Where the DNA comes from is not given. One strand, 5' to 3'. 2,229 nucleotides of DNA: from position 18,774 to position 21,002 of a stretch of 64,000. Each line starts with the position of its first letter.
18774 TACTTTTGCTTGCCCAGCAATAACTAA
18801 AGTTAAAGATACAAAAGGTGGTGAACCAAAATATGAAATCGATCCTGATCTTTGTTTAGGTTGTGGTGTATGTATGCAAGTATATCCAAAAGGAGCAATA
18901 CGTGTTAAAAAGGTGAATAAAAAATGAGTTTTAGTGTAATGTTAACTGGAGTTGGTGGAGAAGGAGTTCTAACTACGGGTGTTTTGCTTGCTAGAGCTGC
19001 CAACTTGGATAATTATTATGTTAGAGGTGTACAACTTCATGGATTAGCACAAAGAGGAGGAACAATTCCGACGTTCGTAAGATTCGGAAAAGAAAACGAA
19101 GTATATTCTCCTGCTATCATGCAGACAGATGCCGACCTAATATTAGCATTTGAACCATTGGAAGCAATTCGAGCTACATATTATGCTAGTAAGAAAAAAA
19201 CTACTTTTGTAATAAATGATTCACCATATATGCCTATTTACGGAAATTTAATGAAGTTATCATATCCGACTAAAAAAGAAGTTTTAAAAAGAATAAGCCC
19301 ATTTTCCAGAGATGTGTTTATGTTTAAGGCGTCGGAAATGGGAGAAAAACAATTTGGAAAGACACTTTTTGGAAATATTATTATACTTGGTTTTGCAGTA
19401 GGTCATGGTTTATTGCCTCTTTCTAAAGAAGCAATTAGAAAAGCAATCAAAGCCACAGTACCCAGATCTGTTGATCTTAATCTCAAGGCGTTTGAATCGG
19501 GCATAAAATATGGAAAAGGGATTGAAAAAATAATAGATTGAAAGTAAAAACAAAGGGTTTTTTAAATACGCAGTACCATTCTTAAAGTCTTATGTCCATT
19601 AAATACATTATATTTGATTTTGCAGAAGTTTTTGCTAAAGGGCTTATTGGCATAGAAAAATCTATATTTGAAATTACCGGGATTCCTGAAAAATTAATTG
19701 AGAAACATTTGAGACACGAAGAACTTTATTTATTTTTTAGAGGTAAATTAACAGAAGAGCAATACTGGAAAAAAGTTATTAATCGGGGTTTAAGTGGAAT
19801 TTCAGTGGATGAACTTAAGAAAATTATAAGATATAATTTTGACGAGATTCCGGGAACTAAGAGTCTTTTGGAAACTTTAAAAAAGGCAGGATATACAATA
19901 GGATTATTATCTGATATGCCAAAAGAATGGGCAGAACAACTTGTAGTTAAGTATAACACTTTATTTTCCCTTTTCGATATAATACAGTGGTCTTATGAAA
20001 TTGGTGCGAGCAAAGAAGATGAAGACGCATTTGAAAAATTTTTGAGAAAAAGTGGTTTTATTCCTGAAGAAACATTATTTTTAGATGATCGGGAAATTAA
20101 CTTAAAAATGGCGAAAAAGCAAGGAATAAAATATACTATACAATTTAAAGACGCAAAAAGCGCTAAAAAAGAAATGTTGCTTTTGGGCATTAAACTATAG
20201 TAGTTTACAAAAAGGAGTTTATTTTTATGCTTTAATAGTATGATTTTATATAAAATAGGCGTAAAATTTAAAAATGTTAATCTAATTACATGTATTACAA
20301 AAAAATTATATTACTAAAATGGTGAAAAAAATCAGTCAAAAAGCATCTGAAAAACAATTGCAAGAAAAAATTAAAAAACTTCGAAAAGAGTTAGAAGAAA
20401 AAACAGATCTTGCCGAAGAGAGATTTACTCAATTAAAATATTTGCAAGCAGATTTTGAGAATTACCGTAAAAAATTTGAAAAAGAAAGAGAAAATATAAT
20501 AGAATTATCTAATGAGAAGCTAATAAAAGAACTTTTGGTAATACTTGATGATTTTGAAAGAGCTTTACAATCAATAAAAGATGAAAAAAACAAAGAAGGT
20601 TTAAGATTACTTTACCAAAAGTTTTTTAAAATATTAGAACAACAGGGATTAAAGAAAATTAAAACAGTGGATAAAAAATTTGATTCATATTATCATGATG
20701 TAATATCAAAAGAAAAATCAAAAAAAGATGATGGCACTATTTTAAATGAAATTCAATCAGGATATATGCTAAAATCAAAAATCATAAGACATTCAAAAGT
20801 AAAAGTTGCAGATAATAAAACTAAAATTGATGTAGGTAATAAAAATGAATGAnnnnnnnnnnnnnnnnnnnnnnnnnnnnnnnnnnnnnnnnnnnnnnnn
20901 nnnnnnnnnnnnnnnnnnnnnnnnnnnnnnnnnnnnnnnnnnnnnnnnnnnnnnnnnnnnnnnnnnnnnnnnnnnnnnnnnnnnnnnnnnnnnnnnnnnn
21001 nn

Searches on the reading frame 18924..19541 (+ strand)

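Call 71: search_protein_families(library=pfam, proteins=[window:18924-19541:+], max_evalue=0.00001)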
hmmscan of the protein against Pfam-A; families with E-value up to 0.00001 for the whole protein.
window:18924-19541:+ (205 aa): 1 family
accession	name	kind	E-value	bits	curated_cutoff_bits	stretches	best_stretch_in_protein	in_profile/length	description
PF01558.24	POR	-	1e-29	104.4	27.4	1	11-194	1-172/173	Pyruvate ferredoxin/flavodoxin oxidoreductase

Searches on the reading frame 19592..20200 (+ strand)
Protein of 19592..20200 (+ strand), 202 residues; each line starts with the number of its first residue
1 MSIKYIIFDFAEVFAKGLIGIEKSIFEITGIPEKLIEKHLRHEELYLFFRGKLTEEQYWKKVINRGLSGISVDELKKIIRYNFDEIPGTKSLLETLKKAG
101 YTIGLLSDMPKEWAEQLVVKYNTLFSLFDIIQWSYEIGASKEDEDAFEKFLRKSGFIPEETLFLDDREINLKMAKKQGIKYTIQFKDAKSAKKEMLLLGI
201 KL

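Call 71: search_protein_families(library=pfam, proteins=[window:19592-20200:+], max_evalue=0.00001)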
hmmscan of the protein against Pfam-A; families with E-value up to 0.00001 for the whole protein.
window:19592-20200:+ (202 aa): 2 families
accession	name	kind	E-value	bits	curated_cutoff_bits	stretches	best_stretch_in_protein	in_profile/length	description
PF13419.12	HAD_2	-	4.7e-14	53.3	23.8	1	67-181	61-175/178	Haloacid dehalogenase-like hydrolase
PF00702.32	Hydrolase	-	1.8e-13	51.8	26.4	1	4-176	2-189/191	haloacid dehalogenase-like hydrolase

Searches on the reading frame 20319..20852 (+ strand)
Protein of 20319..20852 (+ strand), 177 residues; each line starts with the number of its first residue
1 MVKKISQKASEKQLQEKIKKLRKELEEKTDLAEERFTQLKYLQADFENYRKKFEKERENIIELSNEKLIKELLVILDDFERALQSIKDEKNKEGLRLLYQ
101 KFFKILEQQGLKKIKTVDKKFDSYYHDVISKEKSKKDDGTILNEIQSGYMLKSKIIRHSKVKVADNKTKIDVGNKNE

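Call 71: search_protein_families(library=pfam, proteins=[window:20319-20852:+], max_evalue=0.00001)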
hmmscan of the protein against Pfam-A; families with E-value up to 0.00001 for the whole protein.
window:20319-20852:+ (177 aa): 1 family
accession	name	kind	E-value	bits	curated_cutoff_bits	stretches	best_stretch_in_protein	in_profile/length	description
PF01025.24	GrpE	-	1.1e-37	129.8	25.8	1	8-164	3-164/165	GrpE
